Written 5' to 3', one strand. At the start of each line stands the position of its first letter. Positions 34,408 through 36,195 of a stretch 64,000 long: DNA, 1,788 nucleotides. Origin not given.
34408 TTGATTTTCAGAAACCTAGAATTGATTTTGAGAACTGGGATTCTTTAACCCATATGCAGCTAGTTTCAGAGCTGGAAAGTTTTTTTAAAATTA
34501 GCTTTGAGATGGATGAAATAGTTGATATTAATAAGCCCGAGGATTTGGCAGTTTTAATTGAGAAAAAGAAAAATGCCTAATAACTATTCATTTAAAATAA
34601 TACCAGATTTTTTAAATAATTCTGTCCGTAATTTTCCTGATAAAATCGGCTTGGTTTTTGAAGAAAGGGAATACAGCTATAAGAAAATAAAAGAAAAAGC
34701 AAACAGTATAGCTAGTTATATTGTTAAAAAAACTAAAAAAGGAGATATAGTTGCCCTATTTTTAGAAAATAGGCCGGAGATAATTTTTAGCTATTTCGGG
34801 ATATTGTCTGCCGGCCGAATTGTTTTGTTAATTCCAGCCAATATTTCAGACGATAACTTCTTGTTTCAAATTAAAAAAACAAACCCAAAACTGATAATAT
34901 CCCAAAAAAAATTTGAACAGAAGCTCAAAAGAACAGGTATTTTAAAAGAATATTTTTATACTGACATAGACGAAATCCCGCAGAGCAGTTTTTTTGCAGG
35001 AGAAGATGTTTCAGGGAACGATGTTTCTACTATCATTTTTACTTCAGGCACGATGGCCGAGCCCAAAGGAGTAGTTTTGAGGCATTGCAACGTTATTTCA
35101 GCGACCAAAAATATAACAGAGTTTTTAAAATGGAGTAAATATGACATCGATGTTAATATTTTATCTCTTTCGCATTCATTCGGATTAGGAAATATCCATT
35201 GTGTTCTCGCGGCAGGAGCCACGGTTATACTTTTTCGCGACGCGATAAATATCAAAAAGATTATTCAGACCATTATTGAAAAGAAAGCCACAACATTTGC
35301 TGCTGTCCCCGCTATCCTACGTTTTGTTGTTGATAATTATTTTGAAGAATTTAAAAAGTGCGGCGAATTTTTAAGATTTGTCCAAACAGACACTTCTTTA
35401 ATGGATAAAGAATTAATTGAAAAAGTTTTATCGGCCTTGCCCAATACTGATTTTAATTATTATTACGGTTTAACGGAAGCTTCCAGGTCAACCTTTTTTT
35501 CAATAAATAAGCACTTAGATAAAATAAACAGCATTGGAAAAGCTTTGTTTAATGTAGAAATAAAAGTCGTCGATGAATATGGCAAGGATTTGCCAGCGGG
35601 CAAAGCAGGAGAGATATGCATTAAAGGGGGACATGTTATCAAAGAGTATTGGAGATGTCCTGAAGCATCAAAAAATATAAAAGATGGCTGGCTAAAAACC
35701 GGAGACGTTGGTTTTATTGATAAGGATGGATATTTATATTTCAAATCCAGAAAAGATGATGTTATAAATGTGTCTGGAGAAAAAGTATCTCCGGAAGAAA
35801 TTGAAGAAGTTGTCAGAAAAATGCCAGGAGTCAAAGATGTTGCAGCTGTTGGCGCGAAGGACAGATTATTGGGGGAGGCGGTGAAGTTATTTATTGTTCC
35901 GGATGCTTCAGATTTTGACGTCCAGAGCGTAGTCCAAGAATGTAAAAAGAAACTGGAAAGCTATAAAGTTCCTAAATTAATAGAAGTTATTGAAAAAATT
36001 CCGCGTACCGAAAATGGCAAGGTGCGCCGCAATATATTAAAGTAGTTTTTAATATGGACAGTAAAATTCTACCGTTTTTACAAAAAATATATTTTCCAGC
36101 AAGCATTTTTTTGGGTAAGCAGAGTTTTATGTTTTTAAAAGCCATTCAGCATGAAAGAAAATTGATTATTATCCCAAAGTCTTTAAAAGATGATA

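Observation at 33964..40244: Self-contained ACP-dependent acyl activation/reduction module nested in the sugar cluster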

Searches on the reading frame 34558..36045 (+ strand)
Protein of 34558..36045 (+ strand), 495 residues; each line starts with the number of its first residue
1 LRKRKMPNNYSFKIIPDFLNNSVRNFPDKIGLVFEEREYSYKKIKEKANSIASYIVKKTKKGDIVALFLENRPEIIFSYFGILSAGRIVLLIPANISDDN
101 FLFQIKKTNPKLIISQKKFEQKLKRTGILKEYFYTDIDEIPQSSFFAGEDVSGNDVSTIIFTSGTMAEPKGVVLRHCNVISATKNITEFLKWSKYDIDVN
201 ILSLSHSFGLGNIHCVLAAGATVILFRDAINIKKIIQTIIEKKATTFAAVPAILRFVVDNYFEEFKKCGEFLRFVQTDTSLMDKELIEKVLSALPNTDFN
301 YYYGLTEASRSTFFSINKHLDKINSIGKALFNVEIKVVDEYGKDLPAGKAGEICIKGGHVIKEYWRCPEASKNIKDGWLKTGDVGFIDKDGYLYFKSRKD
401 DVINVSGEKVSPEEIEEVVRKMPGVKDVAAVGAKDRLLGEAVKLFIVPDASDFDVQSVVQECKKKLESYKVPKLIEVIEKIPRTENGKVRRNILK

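Call 3: search_protein_families(library=pfam, proteins=[window:34558-36045:+], max_evalue=0.01)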
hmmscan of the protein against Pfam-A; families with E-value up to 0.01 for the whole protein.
window:34558-36045:+ (495 aa): 3 families
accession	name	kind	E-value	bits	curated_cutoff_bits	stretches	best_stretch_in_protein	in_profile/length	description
PF00501.34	AMP-binding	-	5.9e-66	223.3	29.9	1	21-365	3-384/384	AMP-binding enzyme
PF13193.12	AMP-binding_C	-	3.3e-15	57.2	24.5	1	414-488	1-76/76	AMP-binding enzyme C-terminal domain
PF23562.2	AMP-binding_C_3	-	0.00043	21.1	20.8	1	400-461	2-62/124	AMP-binding enzyme C-terminal domain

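Call 4: search_protein_families(library=ncbifam, proteins=[window:34558-36045:+], max_evalue=0.01)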
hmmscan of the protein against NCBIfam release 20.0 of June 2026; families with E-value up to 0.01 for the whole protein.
window:34558-36045:+ (495 aa): 108 families (the best 25 are shown)
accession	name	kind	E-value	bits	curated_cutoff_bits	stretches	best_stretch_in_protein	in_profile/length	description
NF004837.0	PRK06187.1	subfamily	8.2e-96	321.3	476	1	12-495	7-519/531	long-chain-fatty-acid--CoA ligase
NF002966.0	PRK03640.1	equivalog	4.4e-82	276.2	556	1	15-494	4-476/483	o-succinylbenzoate--CoA ligase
NF006182.0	PRK08316.1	subfamily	4.7e-78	262.9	663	1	10-490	8-509/523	fatty acyl-CoA synthetase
TIGR03098.1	ligase_PEP_1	hypoth_equivalog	5.1e-78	262.8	592.35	1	17-494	4-514/517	acyl-CoA ligase (AMP-forming), exosortase A system-associated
NF005307.0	PRK06839.1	equivalog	4.4e-68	230.1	748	1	23-493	12-488/496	o-succinylbenzoate--CoA ligase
NF009233.0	PRK12583.1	subfamily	1.1e-67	228.7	832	2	151-493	198-545/558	fatty acid CoA ligase family protein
NF005947.1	PRK08008.1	equivalog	5.6e-67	226.5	651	1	21-495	15-518/518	crotonobetaine/carnitine-CoA ligase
NF006523.0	PRK08974.1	equivalog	7e-67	225.8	884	2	150-494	202-549/561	long-chain-fatty-acid--CoA ligase FadD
TIGR01923.1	menE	equivalog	2.4e-66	224.4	330.15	1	40-493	1-441/442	o-succinylbenzoate--CoA ligase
NF005463.0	PRK07059.1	subfamily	4.7e-66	223.4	869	2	144-493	194-551/557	long-chain-fatty-acid--CoA ligase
NF006181.0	PRK08314.1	subfamily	1.3e-65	221.7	705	2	150-491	200-547/563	long-chain-fatty-acid--CoA ligase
NF005702.0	PRK07514.1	subfamily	9.4e-65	218.9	558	1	35-495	26-497/506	malonyl-CoA synthase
NF005801.1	PRK07656.1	equivalog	1.5e-63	215.1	657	1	14-494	2-499/500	FadD3 family acyl-CoA ligase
NF004229.0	PRK05677.1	subfamily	1.9e-63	214.8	879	2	149-493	202-550/563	long-chain-fatty-acid--CoA ligase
NF004758.0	PRK06087.1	equivalog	5.7e-62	209.8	736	2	150-494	184-531/548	medium-chain fatty-acid--CoA ligase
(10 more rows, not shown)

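Call 39: search_solved_structures(query=window:34558-36045:+, max_evalue=1e-30)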
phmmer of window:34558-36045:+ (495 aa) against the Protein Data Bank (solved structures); distinct sequences matched with E-value up to 1e-30: 50.
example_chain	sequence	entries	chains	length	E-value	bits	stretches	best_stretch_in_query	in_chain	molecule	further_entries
6mfy_A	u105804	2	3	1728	6.5e-56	193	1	9-494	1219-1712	Linear gramicidin synthase subunit A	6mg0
6mfz_A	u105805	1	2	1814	8e-56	192.7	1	9-494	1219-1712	Linear gramicidin synthase subunit A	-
9be3_A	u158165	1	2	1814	8e-56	192.7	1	9-494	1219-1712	Linear gramicidin synthase subunit A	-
9be4_A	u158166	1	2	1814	8e-56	192.7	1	9-494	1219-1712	Linear gramicidin synthase subunit A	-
9meh_A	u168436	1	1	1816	8.1e-56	192.7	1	9-494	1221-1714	Linear gramicidin synthase subunit A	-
6qjz_A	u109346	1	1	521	6.4e-54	186.4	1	154-493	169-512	oxalyl CoA-synthetase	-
5buq_A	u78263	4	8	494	1e-51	179.2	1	16-495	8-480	2-succinylbenzoate--CoA ligase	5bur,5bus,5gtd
5x8f_A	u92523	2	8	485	1e-51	179.1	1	16-495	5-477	2-succinylbenzoate--CoA ligase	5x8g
5ie0_A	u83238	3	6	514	1.1e-50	175.7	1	17-494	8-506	Oxalate--CoA ligase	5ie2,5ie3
3r44_A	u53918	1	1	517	6.7e-50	173.2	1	40-494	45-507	fatty acyl CoA synthetase FADD13 (FATTY-ACYL-CoA SYNTHETASE)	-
3a9u_A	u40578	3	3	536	5e-49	170.3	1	20-494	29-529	4-coumarate--CoA ligase | 4-coumarate:CoA ligase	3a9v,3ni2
5bsw_A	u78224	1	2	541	1.3e-46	162.4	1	36-493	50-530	4-coumarate--CoA ligase 2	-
5u95_A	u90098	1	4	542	3.1e-46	161.1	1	36-493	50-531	4-coumarate--CoA ligase 2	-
5bsm_A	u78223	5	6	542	3.1e-46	161.1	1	36-493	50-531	4-coumarate--CoA ligase 2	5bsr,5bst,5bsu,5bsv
3tsy_A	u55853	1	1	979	1.2e-44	155.8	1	145-493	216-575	Fusion Protein 4-coumarate--CoA ligase 1, Resveratrol synthase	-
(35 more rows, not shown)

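Call 61: find_homologous_proteins(query=window:34573-36045:+, max_evalue=1e-30)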
Query window:34573-36045:+ (490 aa): 1804 proteins with E <= 1e-30 among 8000 candidates; the best 120 are listed.
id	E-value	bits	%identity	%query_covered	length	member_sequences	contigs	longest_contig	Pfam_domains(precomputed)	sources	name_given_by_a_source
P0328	0.0e+0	1073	99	100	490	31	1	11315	PF00501.35,PF13193.13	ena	-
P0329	2.0e-210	717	63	100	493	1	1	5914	PF00501.35,PF13193.13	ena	-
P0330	1.9e-198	678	62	100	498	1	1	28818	PF00501.35,PF13193.13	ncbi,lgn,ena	-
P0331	3.0e-198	677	60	100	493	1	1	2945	PF00501.35,PF13193.13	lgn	-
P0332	2.2e-193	661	60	99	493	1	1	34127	PF00501.35,PF13193.13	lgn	-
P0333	2.4e-193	661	63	100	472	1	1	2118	PF00501.35,PF13193.13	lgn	-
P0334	5.9e-191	653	60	99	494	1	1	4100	PF00501.35,PF13193.13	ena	-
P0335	2.8e-190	651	60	100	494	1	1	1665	PF00501.35,PF13193.13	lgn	-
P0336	3.5e-186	637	58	99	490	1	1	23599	PF00501.35,PF13193.13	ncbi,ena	-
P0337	3.4e-185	634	59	99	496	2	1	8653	PF00501.35,PF13193.13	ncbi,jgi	ncbi:MAG: class I adenylate-forming enzyme family protein [Candidatus Shapirobacteria bacterium]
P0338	4.5e-183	627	59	92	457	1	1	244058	PF00501.35,PF13193.13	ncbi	ncbi:hypothetical protein A2160_02575, partial [Candidatus Beckwithbacteria bacterium RBG_13_42_9]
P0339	3.5e-182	624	56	99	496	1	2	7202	PF00501.35,PF13193.13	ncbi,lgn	-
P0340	3.7e-178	611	56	98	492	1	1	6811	PF00501.35,PF13193.13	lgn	-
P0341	2.1e-176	605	56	99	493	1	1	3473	PF00501.35,PF13193.13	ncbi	-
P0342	7.6e-174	597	56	99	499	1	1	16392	PF00501.35,PF13193.13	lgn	-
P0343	2.7e-172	592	55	100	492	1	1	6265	PF00501.35,PF13193.13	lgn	-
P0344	8.2e-171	587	58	98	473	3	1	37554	PF00501.35,PF13193.13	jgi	-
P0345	1.6e-167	576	53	100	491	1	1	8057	PF00501.35,PF13193.13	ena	-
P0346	7.2e-167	574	54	99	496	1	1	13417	PF00501.35,PF13193.13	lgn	-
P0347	2.5e-166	572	54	98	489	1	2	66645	PF00501.35,PF13193.13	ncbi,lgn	-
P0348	3.8e-165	568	53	99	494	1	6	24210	PF00501.35,PF13193.13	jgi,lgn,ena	-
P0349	4.7e-165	568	52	99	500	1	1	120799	PF00501.35,PF23562.3,PF13193.13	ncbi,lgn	-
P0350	2.2e-163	562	50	99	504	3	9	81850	PF00501.35,PF13193.13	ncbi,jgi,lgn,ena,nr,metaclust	ncbi:TPA: hypothetical protein DEX28_01025 [Patescibacteria group bacterium]|nr:MAG: Acyl-CoA synthe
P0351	6.8e-163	561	51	98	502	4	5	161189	PF00501.35,PF13193.13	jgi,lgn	-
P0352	6.1e-162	558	52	99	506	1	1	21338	PF00501.35,PF13193.13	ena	-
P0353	1.6e-161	556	54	99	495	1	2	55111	PF00501.35,PF13193.13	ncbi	-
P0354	2.0e-161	556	51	99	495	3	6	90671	PF00501.35,PF13193.13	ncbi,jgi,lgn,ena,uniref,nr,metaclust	ncbi:hypothetical protein A3I45_04030 [Candidatus Uhrbacteria bacterium RIFCSPLOWO2_02_FULL_53_10]|u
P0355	2.8e-161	555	53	98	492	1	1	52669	PF00501.35,PF13193.13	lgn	-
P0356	5.5e-161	554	51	99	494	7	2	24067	PF00501.35,PF13193.13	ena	-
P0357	1.2e-160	553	51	99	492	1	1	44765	PF00501.35,PF13193.13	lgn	-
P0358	3.4e-160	552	53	99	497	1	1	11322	PF00501.35,PF13193.13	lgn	-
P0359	1.9e-158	546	52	99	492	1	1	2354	PF00501.35,PF13193.13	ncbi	-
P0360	5.1e-158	545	50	99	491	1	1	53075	PF00501.35,PF13193.13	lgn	-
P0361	6.5e-158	544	51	99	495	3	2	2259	PF00501.35,PF13193.13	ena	-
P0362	8.5e-158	544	53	98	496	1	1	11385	PF00501.35,PF13193.13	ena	-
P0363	1.5e-157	543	51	98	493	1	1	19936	PF00501.35,PF13193.13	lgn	-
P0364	1.8e-155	536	50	100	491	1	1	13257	PF00501.35,PF13193.13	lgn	-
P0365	1.5e-151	523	48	100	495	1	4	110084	PF00501.35,PF13193.13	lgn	-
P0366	2.8e-147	509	48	100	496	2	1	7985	PF00501.35,PF13193.13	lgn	-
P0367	3.1e-147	509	50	100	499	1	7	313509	PF00501.35,PF13193.13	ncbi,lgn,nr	ncbi:acyl--CoA ligase [Candidatus Uhrbacteria bacterium]|nr:acyl--CoA ligase [Candidatus Uhrbacteria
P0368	6.9e-137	475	45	99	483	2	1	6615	PF00501.35,PF13193.13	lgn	-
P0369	7.7e-136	471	47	99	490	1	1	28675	PF00501.35,PF13193.13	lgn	-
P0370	1.3e-135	471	45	99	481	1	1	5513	PF00501.35,PF13193.13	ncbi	-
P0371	3.3e-134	466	45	99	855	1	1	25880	PF13685.13,PF00501.35,PF13193.13,PF25137.1,PF00465.26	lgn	-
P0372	4.7e-133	462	45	99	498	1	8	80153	PF00501.35,PF13193.13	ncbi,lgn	-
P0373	5.3e-132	459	44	99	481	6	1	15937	PF00501.35,PF13193.13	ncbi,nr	ncbi:MAG TPA: class I adenylate-forming enzyme family protein [archaeon]|nr:class I adenylate-formin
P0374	8.2e-132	458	43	99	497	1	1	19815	PF00501.35,PF13193.13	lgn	-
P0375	1.2e-129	451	46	98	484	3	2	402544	PF00501.35,PF13193.13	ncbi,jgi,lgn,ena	-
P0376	1.6e-129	451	45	99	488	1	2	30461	PF00501.35,PF13193.13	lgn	-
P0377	3.4e-128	446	43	99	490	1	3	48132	PF00501.35,PF13193.13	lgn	-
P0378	6.9e-127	442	44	99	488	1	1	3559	PF00501.35,PF13193.13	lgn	-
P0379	1.3e-125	438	42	99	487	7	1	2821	PF00501.35,PF13193.13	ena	-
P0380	2.1e-125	437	44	98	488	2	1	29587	PF00501.35,PF13193.13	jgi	jgi:long-chain acyl-CoA synthetase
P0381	3.0e-125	437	41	99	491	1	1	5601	PF00501.35,PF13193.13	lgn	-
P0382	6.8e-125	435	43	99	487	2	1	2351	PF00501.35,PF13193.13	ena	-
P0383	3.0e-124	433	44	99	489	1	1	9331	PF00501.35,PF13193.13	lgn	-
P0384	5.3e-124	432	43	99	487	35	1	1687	PF00501.35,PF13193.13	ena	-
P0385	6.8e-124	432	42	99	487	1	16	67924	PF00501.35,PF13193.13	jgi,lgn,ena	-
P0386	1.2e-123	431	42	99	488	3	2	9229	PF00501.35,PF13193.13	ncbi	-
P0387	1.8e-123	431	42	99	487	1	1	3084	PF00501.35,PF13193.13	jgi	-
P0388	3.2e-123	430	43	99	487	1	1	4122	PF00501.35,PF13193.13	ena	-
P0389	3.2e-123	430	43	99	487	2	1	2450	PF00501.35,PF13193.13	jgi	-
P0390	4.1e-123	430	43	99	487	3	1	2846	PF00501.35,PF13193.13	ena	-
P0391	5.7e-123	429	41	98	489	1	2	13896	PF00501.35,PF13193.13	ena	-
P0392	6.9e-123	429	42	99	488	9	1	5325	PF00501.35,PF13193.13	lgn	-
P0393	2.3e-122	427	43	99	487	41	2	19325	PF00501.35,PF13193.13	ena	-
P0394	3.8e-122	426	43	99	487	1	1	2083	PF00501.35,PF13193.13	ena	-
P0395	9.2e-122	425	42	99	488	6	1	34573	PF00501.35,PF13193.13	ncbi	-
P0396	1.1e-121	425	42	98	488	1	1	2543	PF00501.35,PF13193.13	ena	-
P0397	2.8e-121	423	42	99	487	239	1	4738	PF00501.35,PF13193.13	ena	-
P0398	3.4e-121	423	42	99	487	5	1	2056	PF00501.35,PF13193.13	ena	-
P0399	3.6e-121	423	42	99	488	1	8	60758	PF00501.35,PF13193.13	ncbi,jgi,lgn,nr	ncbi:MAG: hypothetical protein CXT78_03340 [Thaumarchaeota archaeon]|jgi:long-chain acyl-CoA synthet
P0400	4.2e-121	423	43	99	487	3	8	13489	PF00501.35,PF13193.13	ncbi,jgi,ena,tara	tara:strand:+ start:1099 stop:2562 length:1464 start_codon:yes stop_codon:yes gene_type:complete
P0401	4.4e-121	423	42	99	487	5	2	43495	PF00501.35,PF13193.13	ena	-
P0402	8.7e-121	422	42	98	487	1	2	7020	PF00501.35,PF13193.13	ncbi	-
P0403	3.3e-120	420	42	99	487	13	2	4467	PF00501.35,PF13193.13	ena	-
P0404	3.5e-120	420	43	98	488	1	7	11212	PF00501.35,PF13193.13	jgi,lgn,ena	-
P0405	4.3e-120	420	42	99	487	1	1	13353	PF00501.35,PF13193.13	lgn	-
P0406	5.7e-120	419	42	99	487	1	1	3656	PF00501.35,PF13193.13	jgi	-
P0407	6.6e-120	419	42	99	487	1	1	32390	PF00501.35,PF13193.13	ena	-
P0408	1.5e-119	418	40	98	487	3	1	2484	PF00501.35,PF13193.13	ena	-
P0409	2.4e-119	417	40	98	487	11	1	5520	PF00501.35,PF13193.13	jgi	-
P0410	2.7e-119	417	44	98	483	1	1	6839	PF00501.35,PF13193.13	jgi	-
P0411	8.0e-119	415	41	99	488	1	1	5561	PF00501.35,PF13193.13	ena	-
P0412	1.3e-118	415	41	98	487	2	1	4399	PF00501.35,PF13193.13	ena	-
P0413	1.4e-118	415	42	98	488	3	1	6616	PF00501.35,PF13193.13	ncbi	-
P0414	6.8e-118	412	40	98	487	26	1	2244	PF00501.35,PF13193.13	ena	-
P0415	7.9e-118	412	41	99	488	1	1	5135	PF00501.35,PF13193.13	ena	-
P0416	2.3e-117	411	45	87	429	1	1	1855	PF00501.35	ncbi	ncbi:MAG: class I adenylate-forming enzyme family protein, partial [Nitrosopumilaceae archaeon]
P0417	4.7e-117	410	42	100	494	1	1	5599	PF00501.35,PF13193.13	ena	-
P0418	4.9e-117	409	42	99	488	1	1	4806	PF00501.35,PF13193.13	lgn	-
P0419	7.4e-116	406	43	100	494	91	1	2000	PF00501.35,PF13193.13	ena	-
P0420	3.3e-115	403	42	99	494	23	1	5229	PF00501.35,PF13193.13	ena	-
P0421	9.7e-115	402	43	99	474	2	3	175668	PF00501.35,PF13193.13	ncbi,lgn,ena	ncbi:MAG: class I adenylate-forming enzyme family protein [Nanoarchaeota archaeon]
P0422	2.3e-114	401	42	99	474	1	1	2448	PF00501.35,PF13193.13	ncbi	-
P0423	1.2e-113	398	41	99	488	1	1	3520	PF00501.35,PF13193.13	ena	-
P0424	1.4e-113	398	42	99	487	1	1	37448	PF00501.35,PF13193.13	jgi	jgi:long-chain acyl-CoA synthetase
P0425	3.3e-112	394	42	99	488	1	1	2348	PF00501.35,PF13193.13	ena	-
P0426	6.2e-112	393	42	99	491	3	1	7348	PF00501.35,PF13193.13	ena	-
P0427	6.3e-112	393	42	99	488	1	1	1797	PF00501.35,PF13193.13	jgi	-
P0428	6.5e-112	393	41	98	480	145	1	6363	PF00501.35,PF13193.13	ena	-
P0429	7.9e-112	392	41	99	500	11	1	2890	PF00501.35,PF13193.13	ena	-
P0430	1.5e-111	391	41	99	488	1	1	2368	PF00501.35,PF13193.13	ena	-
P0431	3.4e-111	390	41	98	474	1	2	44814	PF00501.35,PF13193.13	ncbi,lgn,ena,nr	ncbi:long-chain fatty acid--CoA ligase [Candidatus Pacearchaeota archaeon]|nr:long-chain fatty acid-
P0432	8.0e-111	389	41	99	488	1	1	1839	PF00501.35,PF13193.13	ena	-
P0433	9.9e-111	389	41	99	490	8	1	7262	PF00501.35,PF13193.13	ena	-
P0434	4.7e-110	386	41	99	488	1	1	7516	PF00501.35,PF13193.13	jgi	jgi:long-chain acyl-CoA synthetase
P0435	9.2e-109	382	41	98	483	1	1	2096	PF00501.35,PF13193.13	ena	-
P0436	1.1e-108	382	42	98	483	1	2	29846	PF00501.35,PF13193.13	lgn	-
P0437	1.4e-108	382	40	99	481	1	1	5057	PF00501.35,PF13193.13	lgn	-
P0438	1.6e-108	381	40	99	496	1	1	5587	PF00501.35,PF13193.13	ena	-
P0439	2.6e-108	381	41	98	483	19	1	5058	PF00501.35,PF13193.13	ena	-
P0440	4.1e-108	380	42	97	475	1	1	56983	PF00501.35,PF13193.13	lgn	-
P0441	4.5e-108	380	42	99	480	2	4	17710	PF00501.35,PF13193.13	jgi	-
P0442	5.6e-108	380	40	98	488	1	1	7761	PF00501.35,PF13193.13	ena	-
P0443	5.7e-108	380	40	98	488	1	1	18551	PF00501.35,PF13193.13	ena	-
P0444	8.0e-108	379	40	98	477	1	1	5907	PF00501.35,PF13193.13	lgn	-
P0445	1.3e-107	378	40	98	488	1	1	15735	PF00501.35,PF13193.13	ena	-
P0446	1.7e-107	378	41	98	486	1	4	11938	PF00501.35,PF13193.13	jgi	jgi:long-chain acyl-CoA synthetase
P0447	6.5e-107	376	41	97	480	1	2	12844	PF00501.35,PF13193.13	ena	-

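Call 64: find_encoding_contigs(protein=P0371, flank=7000, max_places=1)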
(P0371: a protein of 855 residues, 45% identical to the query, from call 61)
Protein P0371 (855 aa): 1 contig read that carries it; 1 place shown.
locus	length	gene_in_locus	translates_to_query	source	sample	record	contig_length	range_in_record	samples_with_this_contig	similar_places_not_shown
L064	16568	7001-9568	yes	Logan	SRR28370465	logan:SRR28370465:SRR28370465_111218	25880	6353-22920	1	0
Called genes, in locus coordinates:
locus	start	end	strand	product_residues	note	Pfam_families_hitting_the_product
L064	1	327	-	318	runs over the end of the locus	PF01075:Glyco_transf_9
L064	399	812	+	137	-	PF05014:Nuc_deoxyrib_tr, PF15891:Nuc_deoxyri_tr2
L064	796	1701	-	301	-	PF00535:Glycos_transf_2, PF13641:Glyco_tranf_2_3, PF13632:Glyco_trans_2_3 (weak)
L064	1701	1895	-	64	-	-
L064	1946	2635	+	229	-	PF02568:ThiI (faint), PF06508:QueC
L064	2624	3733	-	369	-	PF13524:Glyco_trans_1_2 (faint), PF13439:Glyco_transf_4, PF13579:Glyco_trans_4_4, PF00534:Glycos_transf_1, PF13692:Glyco_trans_1_4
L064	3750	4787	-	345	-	PF01075:Glyco_transf_9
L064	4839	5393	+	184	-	PF13489:Methyltransf_23 (weak), PF08241:Methyltransf_11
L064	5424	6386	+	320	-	-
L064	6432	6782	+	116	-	PF01648:ACPS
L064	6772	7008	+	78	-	-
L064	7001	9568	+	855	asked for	PF00501:AMP-binding, PF13193:AMP-binding_C, PF00465:Fe-ADH, PF13685:Fe-ADH_2, PF25137:ADH_Fe_C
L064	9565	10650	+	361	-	PF04443:LuxE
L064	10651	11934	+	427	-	PF05893:LuxC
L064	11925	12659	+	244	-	-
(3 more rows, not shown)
